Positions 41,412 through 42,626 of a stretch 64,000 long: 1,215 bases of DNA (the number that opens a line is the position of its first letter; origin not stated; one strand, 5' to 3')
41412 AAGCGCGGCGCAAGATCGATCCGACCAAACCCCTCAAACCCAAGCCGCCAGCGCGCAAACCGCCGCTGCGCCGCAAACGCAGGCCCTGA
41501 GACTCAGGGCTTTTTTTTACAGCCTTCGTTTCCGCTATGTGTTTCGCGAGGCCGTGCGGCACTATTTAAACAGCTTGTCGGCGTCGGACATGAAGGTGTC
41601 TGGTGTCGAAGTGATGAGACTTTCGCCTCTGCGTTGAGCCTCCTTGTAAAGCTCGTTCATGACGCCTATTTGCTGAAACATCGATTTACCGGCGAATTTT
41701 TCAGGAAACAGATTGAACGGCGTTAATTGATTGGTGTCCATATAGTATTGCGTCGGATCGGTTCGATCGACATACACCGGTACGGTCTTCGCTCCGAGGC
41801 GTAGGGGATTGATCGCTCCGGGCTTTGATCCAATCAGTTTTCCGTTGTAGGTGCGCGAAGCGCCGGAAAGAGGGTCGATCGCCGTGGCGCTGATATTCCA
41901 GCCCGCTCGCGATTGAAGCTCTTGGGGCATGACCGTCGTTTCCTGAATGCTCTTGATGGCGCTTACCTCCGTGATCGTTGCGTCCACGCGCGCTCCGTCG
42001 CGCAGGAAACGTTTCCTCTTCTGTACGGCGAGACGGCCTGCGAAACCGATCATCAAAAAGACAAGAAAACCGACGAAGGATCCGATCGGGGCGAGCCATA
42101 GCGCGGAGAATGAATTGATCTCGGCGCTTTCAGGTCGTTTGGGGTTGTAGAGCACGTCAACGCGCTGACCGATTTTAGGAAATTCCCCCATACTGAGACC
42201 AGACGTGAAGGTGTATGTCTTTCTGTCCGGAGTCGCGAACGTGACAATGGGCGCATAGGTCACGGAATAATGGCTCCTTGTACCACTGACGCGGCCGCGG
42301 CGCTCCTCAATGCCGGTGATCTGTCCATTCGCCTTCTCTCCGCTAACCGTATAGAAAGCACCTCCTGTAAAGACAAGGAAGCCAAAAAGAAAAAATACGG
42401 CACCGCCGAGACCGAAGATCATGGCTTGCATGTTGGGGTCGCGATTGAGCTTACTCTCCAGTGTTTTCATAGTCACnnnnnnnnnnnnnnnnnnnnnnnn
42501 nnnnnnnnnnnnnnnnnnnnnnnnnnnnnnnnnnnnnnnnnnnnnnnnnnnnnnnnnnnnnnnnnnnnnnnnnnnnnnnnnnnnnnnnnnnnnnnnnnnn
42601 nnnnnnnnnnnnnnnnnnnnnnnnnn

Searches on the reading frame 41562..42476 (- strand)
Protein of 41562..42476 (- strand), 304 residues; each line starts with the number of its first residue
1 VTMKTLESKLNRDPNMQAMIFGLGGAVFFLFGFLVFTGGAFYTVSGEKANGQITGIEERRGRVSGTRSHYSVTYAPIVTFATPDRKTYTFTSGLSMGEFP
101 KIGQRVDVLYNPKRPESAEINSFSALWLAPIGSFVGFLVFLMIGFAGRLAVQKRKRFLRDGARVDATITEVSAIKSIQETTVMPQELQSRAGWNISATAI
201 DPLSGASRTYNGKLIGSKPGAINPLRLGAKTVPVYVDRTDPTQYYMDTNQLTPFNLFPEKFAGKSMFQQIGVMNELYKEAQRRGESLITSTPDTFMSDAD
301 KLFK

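Call 100: search_protein_families(library=pfam, proteins=[window:41562-42476:-], max_evalue=0.00001)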
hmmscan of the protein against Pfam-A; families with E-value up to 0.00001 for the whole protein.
window:41562-42476:- (304 aa): 1 family
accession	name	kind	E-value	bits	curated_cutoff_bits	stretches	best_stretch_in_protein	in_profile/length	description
PF12158.14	DUF3592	-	1e-11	45.8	25.3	1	50-123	2-82/84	Domain of unknown function (DUF3592)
